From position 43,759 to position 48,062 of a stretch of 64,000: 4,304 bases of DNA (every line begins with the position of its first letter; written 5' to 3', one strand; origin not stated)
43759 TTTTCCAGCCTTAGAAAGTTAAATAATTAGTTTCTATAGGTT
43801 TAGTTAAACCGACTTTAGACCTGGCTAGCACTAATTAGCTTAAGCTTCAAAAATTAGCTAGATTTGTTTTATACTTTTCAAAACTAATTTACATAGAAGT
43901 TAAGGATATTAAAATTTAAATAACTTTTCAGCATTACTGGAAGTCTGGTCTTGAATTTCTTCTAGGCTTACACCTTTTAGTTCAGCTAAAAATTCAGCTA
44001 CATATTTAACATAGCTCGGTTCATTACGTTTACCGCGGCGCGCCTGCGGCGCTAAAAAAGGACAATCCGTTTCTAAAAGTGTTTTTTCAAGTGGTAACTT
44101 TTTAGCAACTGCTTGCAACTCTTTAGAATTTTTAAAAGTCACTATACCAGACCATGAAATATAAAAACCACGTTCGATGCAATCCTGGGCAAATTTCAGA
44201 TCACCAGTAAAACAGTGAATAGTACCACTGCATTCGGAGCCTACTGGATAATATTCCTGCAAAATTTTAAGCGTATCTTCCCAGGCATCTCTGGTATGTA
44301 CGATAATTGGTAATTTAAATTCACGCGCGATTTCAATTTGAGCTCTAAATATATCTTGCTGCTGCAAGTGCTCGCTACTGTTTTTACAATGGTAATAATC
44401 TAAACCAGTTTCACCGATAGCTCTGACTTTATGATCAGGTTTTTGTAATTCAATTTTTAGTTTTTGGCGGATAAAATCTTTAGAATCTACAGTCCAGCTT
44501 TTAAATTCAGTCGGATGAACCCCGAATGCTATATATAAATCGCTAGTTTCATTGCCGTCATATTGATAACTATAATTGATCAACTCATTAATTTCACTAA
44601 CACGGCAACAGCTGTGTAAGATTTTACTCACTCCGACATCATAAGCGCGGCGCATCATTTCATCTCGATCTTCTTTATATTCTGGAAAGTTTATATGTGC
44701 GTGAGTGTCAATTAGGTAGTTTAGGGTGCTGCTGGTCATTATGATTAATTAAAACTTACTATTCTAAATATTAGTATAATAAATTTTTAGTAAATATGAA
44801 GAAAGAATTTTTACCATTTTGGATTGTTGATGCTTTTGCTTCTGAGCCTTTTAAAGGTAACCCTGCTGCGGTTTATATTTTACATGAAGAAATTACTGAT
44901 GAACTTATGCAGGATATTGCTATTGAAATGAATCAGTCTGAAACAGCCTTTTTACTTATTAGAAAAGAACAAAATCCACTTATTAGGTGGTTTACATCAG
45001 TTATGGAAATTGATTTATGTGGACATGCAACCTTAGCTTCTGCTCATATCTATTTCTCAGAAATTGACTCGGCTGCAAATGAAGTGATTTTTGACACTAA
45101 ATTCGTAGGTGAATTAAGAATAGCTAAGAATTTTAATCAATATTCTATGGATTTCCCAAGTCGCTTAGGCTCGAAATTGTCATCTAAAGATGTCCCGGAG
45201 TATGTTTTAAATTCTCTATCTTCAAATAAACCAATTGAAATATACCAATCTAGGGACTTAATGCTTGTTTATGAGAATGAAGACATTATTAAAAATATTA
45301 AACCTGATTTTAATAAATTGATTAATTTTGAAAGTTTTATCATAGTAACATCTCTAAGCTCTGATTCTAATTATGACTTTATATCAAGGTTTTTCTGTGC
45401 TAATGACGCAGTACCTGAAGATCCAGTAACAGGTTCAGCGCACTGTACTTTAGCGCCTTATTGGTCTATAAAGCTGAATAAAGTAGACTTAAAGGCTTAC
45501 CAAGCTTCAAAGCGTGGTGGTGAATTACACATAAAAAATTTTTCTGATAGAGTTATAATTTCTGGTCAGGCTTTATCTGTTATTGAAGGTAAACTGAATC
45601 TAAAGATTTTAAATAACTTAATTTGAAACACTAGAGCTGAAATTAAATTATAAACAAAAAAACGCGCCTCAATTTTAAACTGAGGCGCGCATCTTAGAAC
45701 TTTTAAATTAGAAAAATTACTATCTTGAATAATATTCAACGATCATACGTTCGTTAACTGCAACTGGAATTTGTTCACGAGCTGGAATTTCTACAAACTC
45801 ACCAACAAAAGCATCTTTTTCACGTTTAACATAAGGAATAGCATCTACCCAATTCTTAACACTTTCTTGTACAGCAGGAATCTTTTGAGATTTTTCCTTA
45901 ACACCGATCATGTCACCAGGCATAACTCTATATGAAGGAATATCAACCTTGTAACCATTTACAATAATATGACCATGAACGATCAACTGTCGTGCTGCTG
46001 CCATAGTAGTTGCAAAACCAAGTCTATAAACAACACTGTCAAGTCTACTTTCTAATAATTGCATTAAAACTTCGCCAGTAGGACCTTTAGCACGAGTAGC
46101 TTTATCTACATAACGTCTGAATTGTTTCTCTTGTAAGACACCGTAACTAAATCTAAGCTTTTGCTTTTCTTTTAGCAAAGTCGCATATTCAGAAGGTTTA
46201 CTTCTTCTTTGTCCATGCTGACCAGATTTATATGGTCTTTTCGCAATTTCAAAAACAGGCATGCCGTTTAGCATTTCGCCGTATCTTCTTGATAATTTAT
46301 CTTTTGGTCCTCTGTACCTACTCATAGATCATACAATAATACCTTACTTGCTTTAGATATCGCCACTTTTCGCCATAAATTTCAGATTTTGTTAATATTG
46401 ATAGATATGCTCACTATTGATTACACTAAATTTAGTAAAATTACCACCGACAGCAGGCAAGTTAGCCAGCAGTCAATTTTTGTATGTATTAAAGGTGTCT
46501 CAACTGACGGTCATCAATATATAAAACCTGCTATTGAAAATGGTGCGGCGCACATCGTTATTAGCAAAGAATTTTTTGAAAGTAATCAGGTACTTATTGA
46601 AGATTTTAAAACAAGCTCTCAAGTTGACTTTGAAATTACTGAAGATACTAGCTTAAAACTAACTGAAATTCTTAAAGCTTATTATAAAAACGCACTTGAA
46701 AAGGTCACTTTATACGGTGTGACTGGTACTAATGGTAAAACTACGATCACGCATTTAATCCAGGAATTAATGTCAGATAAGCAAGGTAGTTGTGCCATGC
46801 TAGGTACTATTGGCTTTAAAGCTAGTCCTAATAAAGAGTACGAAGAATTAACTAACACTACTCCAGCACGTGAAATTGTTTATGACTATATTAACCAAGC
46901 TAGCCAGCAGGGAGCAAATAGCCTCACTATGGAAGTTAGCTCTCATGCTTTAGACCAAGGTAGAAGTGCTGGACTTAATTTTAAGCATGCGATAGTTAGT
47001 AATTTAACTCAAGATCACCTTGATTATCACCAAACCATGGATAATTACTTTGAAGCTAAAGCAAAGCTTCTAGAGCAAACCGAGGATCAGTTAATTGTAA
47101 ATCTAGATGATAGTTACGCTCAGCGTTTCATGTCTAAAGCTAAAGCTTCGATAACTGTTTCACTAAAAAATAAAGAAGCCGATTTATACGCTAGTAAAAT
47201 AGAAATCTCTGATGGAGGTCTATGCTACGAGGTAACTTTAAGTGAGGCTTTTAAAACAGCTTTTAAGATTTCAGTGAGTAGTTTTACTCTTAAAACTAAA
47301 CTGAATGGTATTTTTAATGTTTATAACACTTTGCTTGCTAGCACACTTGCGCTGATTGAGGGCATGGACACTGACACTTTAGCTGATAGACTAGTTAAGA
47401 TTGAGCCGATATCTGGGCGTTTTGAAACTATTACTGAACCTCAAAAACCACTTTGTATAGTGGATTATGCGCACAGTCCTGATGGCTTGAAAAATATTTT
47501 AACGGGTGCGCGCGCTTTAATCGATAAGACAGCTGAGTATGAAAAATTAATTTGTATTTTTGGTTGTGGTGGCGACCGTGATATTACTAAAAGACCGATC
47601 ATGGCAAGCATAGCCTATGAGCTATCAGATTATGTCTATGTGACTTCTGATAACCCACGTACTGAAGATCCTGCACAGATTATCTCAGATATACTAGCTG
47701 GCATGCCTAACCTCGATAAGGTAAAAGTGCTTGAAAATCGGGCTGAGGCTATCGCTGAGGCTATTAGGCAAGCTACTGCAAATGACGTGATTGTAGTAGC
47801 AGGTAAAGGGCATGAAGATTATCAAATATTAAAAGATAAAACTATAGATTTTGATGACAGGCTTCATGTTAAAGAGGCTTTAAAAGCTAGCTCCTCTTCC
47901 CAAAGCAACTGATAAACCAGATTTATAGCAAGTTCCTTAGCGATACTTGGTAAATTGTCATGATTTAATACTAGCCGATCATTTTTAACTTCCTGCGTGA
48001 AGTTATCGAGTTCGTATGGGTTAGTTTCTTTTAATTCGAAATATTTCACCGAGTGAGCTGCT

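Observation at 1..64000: Strong over-representation of the palindrome GCGCGC (often extended to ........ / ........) in a ~30 % G+C genome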

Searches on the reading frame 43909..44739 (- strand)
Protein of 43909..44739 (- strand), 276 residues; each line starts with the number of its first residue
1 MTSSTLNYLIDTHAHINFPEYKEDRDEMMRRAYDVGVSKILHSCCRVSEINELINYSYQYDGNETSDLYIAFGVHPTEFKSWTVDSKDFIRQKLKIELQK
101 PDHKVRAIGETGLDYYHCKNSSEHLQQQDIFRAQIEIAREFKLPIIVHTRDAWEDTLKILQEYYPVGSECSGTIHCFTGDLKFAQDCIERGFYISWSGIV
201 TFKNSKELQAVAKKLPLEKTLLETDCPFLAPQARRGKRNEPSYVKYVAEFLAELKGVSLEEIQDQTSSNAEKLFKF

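Call 23: search_protein_families(library=pfam, proteins=[window:43909-44739:-], max_evalue=0.01)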
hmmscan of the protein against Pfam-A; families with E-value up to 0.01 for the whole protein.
window:43909-44739:- (276 aa): 1 family
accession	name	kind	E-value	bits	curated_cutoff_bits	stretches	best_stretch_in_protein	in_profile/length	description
PF01026.27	TatD_DNase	-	2e-81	273.5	27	1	10-275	1-253/253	TatD related DNase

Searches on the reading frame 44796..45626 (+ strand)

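Call 60: search_protein_families(library=pfam, proteins=[window:44796-45626:+], max_evalue=0.001)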
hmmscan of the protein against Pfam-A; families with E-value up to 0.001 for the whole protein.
window:44796-45626:+ (276 aa): 1 family
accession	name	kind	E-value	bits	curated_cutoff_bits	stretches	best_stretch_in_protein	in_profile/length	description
PF02567.21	PhzC-PhzF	-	9.9e-61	206.1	27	1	11-265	1-281/281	Phenazine biosynthesis-like protein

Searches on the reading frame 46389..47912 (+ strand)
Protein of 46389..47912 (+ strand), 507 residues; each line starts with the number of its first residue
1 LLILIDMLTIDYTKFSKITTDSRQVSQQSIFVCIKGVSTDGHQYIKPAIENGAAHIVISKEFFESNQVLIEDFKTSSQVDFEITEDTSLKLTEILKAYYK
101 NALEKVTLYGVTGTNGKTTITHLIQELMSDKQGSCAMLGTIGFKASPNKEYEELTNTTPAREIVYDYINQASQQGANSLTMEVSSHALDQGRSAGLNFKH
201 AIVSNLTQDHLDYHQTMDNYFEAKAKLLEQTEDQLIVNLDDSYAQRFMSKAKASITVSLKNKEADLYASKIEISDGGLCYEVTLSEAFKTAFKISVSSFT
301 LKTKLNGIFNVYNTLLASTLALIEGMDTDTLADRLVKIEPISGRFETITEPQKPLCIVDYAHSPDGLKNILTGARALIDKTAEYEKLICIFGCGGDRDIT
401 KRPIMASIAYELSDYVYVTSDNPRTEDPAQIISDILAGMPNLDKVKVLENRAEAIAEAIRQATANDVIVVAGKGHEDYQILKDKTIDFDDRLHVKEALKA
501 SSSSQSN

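Call 6: search_protein_families(library=ncbifam, proteins=[window:46389-47912:+])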
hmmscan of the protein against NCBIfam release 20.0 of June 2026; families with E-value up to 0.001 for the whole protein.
window:46389-47912:+ (507 aa): 29 families (the best 25 are shown)
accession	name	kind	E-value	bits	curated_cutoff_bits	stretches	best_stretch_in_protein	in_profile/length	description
NF001126.0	PRK00139.1-4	equivalog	8.5e-151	502.8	373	1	12-500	20-484/486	UDP-N-acetylmuramoyl-L-alanyl-D-glutamate--2,6-diaminopimelate ligase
TIGR01085.1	murE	subfamily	2.2e-144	481.9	257.3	1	14-498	3-471/472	UDP-N-acetylmuramyl-tripeptide synthetase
NF008896.0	PRK11929.1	equivalog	2e-138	462.8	1023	1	9-504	23-504/965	bifunctional UDP-N-acetylmuramoyl-L-alanyl-D-glutamate--2,6-diaminopimelate ligase MurE/UDP-N-acetylmuramoyl-tripeptide--D-alanyl-D-alanine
NF001123.0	PRK00139.1-1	equivalog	3.5e-130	435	586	1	11-500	16-491/493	UDP-N-acetylmuramoyl-L-alanyl-D-glutamate--2,6-diaminopimelate ligase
NF001124.0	PRK00139.1-2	equivalog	8.9e-127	423.8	476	1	14-503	27-497/500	UDP-N-acetylmuramoyl-L-alanyl-D-glutamate--2,6-diaminopimelate ligase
NF010628.0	PRK14022.1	equivalog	1.2e-83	281.5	536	1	11-494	31-476/483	UDP-N-acetylmuramoyl-L-alanyl-D-glutamate--L-lysine ligase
NF001130.0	PRK00139.2-4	equivalog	8.7e-55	186.4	715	1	11-494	27-506/516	UDP-N-acetylmuramoyl-L-alanyl-D-glutamate--2,6-diaminopimelate ligase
NF001129.0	PRK00139.2-3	equivalog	2.3e-40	138.5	762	1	13-494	39-510/517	UDP-N-acetylmuramoyl-L-alanyl-D-glutamate--2,6-diaminopimelate ligase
NF001127.0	PRK00139.2-1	equivalog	2e-36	125.8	997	1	13-486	29-498/520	UDP-N-acetylmuramoyl-L-alanyl-D-glutamate--2,6-diaminopimelate ligase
TIGR01143.1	murF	subfamily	3.4e-31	108.6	288.6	2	20-133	1-101/418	UDP-N-acetylmuramoyl-tripeptide--D-alanyl-D-alanine ligase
TIGR02068.2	cya_phycin_syn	equivalog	9.1e-30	103.3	850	1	94-473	466-849/862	cyanophycin synthetase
TIGR01082.1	murC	equivalog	1e-29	103.9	335.1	1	198-392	168-353/449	UDP-N-acetylmuramate--L-alanine ligase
NF053645.1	pMurC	equivalog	3e-29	102.1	560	3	260-475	282-485/492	pseudomurein biosynthesis peptide ligase pMurC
TIGR01087.1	murD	equivalog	3e-28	99.1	211.95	2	172-469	148-414/441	UDP-N-acetylmuramoyl-L-alanine--D-glutamate ligase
NF010623.0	PRK14016.1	subfamily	5.1e-23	81.2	877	1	103-471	477-849/871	cyanophycin synthetase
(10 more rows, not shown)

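Call 9: find_related_loci(query=window:46389-47912:+, collection=genome_contigs, flank=10000)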
Query window:46389-47912:+ (507 aa) in genome_contigs; peptide patterns used: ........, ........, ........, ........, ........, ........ (x = any residue, [..] = any of these).
600 stretches matched a pattern (row limit reached: there are more); 599 encode a relative of the query (tblastn E <= 1e-3); the best 80 are kept; 80 distinct loci.
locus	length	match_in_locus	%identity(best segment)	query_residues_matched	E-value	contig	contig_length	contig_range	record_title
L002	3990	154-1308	52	132-498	1e-125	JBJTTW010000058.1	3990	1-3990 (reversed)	MAG: bacterium isolate samp_4445_VAMB_679 samp_4445_75868, whole genome shotgun sequence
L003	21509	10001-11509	42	6-501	6e-121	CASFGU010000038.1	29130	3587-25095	uncultured bacterium isolate SI.O36.metabat-bins.22 genome assembly, contig: SI.O36.metabat-bins.22.fa_k141_285620, whol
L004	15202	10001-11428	42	6-501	4e-120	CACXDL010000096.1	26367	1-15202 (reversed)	uncultured bacterium isolate RUG11158 genome assembly, contig: RUG11158_asm_96, whole genome shotgun sequence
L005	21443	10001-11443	41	6-507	1e-118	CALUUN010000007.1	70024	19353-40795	MAG: Candidatus Gastranaerophilales bacterium isolate BRZ_MV__bin6 genome assembly, contig: BRZ_MV__NODE_257_length_7002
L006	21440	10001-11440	41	6-506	3e-118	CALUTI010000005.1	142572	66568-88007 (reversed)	MAG: Candidatus Gastranaerophilales bacterium isolate BRZ_LN__bin14 genome assembly, contig: BRZ_LN__NODE_118_length_142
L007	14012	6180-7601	42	18-502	7e-118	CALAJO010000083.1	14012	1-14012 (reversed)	MAG: uncultured cyanobacterium isolate N1_Bin_METABAT__280_1 genome assembly, contig: c_000000025742, whole genome shotg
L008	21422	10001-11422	41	6-500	9e-117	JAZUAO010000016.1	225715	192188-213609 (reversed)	MAG: Candidatus Gastranaerophilaceae bacterium isolate T1900045320_YK20190009.MAGScoT_cleanbin_000003 SGB_6344_k141_2431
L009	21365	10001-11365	42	18-496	1e-116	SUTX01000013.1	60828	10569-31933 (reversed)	MAG: Cyanobacteria bacterium SIG31 NODE_11881_length_60828_cov_5.050296, whole genome shotgun sequence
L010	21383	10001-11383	42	18-503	2e-114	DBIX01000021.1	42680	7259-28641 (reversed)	MAG TPA_asm: Cyanobacteria bacterium UBA791 UBA791_contig_191, whole genome shotgun sequence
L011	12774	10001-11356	44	18-491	6e-114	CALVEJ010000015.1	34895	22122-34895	MAG: Candidatus Gastranaerophilales bacterium isolate BRZ_S__bin91 genome assembly, contig: BRZ_S__NODE_2286_length_3489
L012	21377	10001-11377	43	18-498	1e-113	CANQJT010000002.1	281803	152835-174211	MAG: Candidatus Gastranaerophilales bacterium isolate Lapin-032__bin101 genome assembly, contig: Lapin-032__NODE_12_leng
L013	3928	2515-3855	44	30-498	3e-115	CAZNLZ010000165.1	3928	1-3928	MAG TPA_asm: uncultured Muribaculaceae bacterium isolate SRP315200_co2_216 genome assembly, contig: NODE_46503_length_39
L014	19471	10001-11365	42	18-496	2e-113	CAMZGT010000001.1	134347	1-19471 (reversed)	MAG TPA_asm: uncultured Acinetobacter sp. isolate SRR10912534_bin.121_metaWRAP_v1.3_MAG genome assembly, contig: ERZ1421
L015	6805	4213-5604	42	13-498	2e-113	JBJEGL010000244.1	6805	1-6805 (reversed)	MAG: Candidatus Gastranaerophilaceae bacterium isolate LOHA03_bin.015 NODE_5075_length_6805_cov_5.917333, whole genome s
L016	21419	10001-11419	42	2-496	3e-113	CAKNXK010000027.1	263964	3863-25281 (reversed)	MAG: uncultured Candidatus Melainabacteria bacterium isolate 0308_My_metabat.004 genome assembly, contig: 0308My_k83_293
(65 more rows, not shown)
